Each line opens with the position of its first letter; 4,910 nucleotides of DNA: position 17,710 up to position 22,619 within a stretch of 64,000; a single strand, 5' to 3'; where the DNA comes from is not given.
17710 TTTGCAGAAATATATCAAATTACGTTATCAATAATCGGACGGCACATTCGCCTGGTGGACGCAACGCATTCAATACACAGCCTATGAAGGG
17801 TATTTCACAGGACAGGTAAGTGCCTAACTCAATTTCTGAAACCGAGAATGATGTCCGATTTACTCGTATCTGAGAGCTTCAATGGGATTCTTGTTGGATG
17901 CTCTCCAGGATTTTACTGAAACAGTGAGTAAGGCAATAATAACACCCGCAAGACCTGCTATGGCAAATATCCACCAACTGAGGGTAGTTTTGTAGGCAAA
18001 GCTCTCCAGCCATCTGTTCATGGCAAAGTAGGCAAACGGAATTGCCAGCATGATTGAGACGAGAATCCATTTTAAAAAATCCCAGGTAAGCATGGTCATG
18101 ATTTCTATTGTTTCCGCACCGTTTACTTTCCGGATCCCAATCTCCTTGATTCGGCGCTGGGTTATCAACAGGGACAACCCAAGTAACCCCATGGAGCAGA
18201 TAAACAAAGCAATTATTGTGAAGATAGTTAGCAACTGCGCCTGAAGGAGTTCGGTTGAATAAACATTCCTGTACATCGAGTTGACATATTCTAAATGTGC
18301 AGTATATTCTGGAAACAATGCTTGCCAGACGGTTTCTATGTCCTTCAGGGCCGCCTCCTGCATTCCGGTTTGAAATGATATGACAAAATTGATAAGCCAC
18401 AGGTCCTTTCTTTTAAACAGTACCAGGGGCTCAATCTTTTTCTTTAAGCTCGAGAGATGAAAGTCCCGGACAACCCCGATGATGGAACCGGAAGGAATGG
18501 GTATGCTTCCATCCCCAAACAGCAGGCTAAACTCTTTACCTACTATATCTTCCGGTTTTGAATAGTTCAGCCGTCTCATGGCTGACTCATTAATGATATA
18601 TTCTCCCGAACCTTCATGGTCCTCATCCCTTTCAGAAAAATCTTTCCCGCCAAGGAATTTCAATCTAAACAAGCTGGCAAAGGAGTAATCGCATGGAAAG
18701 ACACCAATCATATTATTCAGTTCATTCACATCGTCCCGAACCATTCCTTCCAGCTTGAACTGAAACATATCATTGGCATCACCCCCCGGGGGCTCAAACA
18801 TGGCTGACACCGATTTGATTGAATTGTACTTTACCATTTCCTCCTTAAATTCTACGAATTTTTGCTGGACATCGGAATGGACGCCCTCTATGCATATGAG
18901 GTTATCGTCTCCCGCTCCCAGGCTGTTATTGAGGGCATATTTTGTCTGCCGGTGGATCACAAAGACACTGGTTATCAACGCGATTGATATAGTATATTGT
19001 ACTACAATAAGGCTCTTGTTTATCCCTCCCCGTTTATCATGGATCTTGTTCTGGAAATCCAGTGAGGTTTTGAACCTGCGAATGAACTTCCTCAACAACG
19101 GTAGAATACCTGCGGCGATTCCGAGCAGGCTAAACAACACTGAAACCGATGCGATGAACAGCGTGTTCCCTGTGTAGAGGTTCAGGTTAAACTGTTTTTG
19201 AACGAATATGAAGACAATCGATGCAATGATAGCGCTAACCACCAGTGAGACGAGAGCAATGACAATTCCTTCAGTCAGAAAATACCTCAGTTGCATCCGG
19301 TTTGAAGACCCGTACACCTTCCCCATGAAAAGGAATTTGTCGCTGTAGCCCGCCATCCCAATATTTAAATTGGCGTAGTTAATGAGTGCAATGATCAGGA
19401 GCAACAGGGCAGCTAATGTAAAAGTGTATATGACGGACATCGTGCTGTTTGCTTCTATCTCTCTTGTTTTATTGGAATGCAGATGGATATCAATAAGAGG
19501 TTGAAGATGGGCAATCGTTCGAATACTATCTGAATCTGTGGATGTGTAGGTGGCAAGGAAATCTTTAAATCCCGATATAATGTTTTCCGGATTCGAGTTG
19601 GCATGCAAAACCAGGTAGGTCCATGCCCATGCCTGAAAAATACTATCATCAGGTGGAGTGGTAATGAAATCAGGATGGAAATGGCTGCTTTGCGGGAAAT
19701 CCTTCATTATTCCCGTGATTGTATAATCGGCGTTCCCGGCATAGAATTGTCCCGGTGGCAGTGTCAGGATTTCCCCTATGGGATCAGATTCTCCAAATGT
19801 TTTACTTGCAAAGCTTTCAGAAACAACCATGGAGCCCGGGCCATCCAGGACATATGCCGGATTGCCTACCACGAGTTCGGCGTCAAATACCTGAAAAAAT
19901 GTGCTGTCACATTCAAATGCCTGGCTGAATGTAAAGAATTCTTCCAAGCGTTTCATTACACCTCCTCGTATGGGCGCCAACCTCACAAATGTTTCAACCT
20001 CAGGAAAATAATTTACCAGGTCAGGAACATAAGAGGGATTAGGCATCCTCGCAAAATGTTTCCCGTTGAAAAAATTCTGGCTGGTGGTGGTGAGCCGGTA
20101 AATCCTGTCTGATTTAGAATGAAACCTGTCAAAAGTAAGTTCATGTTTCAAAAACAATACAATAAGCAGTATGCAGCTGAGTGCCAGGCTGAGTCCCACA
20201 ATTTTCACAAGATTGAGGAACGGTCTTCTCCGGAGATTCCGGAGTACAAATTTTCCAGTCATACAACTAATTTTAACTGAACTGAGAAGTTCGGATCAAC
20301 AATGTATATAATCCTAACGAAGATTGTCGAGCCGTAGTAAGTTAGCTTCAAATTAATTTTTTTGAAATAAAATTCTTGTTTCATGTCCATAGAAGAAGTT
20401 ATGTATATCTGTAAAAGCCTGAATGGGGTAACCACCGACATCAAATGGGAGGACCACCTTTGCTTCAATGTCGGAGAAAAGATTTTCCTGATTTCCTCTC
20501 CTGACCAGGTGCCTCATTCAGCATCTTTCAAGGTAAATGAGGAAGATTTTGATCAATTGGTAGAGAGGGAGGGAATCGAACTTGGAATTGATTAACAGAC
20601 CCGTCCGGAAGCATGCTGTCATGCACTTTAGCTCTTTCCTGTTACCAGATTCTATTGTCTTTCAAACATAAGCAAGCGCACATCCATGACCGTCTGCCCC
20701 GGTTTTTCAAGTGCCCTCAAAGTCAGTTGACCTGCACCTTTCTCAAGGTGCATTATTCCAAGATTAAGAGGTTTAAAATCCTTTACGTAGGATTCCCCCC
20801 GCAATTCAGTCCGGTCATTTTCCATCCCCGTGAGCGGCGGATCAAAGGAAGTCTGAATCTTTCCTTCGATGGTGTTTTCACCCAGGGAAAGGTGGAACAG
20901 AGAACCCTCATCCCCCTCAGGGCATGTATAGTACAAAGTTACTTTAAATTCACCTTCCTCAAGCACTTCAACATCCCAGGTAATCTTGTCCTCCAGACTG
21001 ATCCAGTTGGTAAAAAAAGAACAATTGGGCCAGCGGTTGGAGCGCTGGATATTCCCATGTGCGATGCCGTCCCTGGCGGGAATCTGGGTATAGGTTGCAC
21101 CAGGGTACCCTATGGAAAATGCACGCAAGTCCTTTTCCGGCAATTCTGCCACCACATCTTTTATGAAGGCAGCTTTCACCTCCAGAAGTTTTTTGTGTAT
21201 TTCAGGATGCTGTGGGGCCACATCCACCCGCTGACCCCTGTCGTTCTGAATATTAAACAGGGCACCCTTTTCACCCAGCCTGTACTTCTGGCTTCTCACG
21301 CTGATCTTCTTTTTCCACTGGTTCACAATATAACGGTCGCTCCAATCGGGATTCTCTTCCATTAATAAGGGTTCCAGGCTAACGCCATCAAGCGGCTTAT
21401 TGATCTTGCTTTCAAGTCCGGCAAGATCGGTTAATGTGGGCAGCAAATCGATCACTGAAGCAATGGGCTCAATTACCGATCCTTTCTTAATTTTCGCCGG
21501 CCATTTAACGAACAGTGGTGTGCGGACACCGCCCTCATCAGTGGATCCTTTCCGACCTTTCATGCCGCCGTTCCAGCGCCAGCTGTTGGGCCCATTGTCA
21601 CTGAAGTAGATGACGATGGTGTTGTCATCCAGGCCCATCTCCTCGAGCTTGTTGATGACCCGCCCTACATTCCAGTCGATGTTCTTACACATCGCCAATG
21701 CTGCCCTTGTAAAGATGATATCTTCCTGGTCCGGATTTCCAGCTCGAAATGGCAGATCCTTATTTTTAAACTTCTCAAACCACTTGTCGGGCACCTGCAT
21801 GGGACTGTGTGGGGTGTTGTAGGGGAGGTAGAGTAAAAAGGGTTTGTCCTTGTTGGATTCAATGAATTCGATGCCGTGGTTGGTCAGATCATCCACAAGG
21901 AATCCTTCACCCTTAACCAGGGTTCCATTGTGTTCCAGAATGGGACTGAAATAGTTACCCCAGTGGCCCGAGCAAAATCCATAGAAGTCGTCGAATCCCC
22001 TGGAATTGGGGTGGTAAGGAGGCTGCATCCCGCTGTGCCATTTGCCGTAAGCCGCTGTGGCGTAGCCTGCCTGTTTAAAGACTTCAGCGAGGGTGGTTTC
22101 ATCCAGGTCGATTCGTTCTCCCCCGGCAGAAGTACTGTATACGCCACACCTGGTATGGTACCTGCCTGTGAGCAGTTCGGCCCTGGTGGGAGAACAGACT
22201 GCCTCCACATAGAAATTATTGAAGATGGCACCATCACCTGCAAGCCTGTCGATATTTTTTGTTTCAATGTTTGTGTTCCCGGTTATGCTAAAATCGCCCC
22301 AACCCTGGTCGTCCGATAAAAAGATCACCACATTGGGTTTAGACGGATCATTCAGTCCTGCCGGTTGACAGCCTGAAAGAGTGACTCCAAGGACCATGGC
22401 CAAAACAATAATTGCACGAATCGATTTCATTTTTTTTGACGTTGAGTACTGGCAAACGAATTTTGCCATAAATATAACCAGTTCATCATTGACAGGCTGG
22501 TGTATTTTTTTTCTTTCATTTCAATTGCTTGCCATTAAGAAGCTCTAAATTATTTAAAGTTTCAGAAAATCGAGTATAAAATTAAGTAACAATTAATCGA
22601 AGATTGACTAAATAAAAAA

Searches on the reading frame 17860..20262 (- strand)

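Call 12: search_protein_families(library=pfam, proteins=[window:17860-20262:-], max_evalue=0.001)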
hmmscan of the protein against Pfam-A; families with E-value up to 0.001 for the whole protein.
window:17860-20262:- (800 aa): 2 families
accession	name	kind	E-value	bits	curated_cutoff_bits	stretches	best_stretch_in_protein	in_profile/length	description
PF12704.14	MacB_PCD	-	1.7e-21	77.9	27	1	21-209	5-173/207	MacB-like periplasmic core domain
PF02687.27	FtsX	-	9.1e-12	45.5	25.5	1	680-793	2-120/120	FtsX-like permease C-terminal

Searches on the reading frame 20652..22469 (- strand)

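Call 12: search_protein_families(library=pfam, proteins=[window:20652-22469:-], max_evalue=0.001)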
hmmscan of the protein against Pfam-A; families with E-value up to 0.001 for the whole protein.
window:20652-22469:- (605 aa): 2 families
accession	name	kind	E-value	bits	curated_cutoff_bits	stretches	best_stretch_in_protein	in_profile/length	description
PF00884.28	Sulfatase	-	1.7e-62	211.9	25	1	45-351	1-300/301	Sulfatase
PF16347.10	SGSH_C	-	2.7e-09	37.8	29.3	1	313-382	14-82/154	N-sulphoglucosamine sulphohydrolase, C-terminal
